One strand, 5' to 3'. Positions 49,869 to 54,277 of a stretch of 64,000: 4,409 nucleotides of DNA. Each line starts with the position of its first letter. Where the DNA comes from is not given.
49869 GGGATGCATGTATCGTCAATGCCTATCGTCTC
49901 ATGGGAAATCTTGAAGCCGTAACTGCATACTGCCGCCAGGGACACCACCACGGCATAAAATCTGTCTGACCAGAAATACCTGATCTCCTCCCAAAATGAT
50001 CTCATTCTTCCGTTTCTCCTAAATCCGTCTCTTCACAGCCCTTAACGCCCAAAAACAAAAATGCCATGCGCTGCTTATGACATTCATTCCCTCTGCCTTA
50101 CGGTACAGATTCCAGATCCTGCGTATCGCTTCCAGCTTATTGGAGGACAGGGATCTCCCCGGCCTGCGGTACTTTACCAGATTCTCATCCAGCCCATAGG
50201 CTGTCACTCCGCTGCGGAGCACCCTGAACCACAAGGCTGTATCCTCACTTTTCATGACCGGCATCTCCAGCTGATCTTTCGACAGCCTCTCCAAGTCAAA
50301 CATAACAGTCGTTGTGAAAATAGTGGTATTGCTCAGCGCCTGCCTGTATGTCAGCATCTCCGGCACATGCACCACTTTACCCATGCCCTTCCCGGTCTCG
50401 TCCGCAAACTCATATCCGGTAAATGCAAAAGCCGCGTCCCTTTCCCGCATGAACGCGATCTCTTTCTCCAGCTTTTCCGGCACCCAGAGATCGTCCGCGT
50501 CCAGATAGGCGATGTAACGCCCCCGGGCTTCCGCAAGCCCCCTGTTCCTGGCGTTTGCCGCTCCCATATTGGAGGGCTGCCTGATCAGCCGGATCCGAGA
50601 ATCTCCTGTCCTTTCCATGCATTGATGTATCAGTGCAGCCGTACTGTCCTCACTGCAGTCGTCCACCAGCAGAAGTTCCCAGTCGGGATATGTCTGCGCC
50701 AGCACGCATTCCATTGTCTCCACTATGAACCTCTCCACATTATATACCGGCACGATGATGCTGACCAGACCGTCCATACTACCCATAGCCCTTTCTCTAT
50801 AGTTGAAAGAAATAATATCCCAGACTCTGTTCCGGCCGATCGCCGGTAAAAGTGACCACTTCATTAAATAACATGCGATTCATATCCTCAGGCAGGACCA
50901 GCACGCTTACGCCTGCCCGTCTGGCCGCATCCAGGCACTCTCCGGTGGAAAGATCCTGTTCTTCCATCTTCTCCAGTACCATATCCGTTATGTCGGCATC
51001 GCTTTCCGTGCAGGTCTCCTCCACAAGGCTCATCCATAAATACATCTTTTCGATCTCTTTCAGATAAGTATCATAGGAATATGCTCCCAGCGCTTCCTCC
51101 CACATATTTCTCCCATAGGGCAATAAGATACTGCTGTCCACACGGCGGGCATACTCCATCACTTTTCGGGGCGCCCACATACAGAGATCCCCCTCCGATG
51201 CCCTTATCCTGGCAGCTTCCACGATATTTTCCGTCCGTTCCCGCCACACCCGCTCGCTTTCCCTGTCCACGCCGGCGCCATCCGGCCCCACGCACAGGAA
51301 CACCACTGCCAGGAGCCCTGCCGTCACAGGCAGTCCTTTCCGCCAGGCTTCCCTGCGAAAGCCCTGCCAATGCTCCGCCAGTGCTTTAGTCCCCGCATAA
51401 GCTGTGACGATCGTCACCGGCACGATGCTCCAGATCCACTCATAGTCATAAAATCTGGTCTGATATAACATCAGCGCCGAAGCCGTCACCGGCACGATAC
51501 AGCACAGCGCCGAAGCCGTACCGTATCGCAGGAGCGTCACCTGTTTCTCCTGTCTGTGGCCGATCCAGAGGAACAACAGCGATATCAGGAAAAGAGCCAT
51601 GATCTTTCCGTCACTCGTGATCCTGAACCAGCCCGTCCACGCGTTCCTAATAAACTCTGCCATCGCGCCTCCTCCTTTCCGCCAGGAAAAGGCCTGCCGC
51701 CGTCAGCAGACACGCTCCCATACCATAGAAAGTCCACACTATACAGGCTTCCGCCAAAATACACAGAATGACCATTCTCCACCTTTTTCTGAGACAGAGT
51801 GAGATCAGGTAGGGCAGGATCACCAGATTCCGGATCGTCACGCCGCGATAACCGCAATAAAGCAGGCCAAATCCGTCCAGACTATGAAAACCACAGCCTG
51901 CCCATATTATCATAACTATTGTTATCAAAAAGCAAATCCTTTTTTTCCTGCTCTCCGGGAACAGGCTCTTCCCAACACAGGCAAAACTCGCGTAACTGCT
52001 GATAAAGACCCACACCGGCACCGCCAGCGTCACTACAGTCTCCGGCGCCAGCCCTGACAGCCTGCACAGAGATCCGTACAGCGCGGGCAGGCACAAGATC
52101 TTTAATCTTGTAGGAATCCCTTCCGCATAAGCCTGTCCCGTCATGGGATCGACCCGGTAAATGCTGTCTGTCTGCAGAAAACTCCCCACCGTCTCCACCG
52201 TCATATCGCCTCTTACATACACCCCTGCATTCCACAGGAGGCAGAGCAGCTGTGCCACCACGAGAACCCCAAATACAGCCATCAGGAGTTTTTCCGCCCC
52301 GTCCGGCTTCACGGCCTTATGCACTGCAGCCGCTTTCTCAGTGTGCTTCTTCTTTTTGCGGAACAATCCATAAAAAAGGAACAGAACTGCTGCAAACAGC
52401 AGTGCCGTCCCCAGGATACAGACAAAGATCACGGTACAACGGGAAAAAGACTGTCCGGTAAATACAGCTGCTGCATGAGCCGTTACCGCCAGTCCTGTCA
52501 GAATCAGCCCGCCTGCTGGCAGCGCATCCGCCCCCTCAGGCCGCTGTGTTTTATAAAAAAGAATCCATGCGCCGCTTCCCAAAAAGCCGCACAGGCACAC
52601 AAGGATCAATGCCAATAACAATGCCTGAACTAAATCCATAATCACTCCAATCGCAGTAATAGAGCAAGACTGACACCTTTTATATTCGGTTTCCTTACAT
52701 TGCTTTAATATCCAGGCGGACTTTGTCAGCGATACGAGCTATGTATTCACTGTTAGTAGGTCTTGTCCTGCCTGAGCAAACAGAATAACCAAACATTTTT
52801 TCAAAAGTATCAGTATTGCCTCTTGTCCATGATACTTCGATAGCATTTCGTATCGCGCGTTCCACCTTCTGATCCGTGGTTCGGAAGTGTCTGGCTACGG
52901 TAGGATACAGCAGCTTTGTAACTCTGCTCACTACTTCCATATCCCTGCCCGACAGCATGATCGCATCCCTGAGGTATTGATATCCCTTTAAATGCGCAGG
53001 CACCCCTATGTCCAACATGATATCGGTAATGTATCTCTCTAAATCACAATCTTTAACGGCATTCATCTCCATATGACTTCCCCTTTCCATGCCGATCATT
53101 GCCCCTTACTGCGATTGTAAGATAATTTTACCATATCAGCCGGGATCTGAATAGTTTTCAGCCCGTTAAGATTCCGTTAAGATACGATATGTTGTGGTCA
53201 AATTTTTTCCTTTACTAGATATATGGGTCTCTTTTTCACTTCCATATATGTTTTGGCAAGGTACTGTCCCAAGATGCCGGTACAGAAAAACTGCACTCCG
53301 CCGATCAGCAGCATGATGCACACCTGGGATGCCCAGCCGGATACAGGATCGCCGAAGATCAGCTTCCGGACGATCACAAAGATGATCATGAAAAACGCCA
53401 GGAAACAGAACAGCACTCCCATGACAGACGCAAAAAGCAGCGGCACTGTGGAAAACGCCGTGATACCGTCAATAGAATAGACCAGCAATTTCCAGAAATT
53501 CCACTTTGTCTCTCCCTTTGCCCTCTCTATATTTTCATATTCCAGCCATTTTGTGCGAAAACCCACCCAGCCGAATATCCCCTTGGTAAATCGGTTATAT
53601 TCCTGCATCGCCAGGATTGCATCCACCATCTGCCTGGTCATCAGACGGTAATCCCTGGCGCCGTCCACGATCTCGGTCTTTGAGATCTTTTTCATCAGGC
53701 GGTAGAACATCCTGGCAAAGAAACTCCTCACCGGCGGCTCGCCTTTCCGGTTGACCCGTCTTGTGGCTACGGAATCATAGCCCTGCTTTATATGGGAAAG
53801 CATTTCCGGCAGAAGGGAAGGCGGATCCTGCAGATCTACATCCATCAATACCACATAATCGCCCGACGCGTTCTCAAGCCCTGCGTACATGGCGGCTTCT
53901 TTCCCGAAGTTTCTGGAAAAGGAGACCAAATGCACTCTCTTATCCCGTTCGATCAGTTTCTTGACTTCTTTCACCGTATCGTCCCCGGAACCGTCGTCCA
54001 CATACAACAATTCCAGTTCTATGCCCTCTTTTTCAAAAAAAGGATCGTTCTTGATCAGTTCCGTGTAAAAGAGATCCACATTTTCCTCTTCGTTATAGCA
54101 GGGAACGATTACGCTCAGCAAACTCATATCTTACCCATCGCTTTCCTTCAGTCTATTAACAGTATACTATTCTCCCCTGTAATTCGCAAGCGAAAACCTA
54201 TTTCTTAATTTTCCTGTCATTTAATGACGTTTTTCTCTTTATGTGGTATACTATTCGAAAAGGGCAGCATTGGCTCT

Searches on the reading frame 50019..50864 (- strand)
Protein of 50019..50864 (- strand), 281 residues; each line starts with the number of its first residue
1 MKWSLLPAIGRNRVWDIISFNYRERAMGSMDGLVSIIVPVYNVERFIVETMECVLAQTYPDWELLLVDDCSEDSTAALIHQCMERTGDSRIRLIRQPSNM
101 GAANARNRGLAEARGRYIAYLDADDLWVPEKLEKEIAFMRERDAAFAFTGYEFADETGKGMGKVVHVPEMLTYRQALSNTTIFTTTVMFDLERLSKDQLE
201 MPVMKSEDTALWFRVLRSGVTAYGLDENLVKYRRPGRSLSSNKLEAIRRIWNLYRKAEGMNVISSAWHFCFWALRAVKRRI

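Call 71: search_protein_families(library=pfam, proteins=[window:50019-50864:-], max_evalue=0.0001)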
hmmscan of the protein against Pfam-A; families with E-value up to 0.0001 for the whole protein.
window:50019-50864:- (281 aa): 3 families
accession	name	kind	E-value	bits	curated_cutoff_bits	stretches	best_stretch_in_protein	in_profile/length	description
PF00535.33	Glycos_transf_2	-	4.1e-37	128.1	23.3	1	35-163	1-127/168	Glycosyl transferase family 2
PF13641.12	Glyco_tranf_2_3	-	5.3e-14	53.2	27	1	34-223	3-202/230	Glycosyltransferase like family 2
PF10111.15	Glyco_tranf_2_2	-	1.1e-12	48.5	27.3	1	35-156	1-129/276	Glycosyltransferase like family 2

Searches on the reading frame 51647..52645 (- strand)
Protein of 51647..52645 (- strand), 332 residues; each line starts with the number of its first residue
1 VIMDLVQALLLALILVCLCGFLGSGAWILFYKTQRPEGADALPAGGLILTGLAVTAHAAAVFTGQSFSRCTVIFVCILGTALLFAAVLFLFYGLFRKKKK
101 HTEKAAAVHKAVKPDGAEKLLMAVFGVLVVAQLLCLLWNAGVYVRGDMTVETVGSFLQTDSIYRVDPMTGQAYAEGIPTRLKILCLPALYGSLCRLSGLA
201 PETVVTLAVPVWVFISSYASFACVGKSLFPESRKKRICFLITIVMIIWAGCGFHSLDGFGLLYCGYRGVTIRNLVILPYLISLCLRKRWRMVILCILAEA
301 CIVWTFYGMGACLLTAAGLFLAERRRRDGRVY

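Call 71: search_protein_families(library=pfam, proteins=[window:51647-52645:-], max_evalue=0.0001)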
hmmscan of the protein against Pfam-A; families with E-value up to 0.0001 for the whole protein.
window:51647-52645:- (332 aa): 1 family
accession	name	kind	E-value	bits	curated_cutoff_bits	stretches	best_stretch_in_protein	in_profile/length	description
PF19554.4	DUF6077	-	1e-26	94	27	1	2-327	2-328/354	Family of unknown function (DUF6077)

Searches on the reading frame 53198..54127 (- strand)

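Call 71: search_protein_families(library=pfam, proteins=[window:53198-54127:-], max_evalue=0.0001)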
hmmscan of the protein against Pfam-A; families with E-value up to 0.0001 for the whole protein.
window:53198-54127:- (309 aa): 3 families
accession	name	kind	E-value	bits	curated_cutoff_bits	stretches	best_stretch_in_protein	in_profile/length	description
PF00535.33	Glycos_transf_2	-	1.6e-32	113.2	23.3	1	5-171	1-167/168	Glycosyl transferase family 2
PF10111.15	Glyco_tranf_2_2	-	8.2e-10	39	27.3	1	5-111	1-104/276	Glycosyltransferase like family 2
PF13641.12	Glyco_tranf_2_3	-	6.1e-06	26.9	27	1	4-128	3-127/230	Glycosyltransferase like family 2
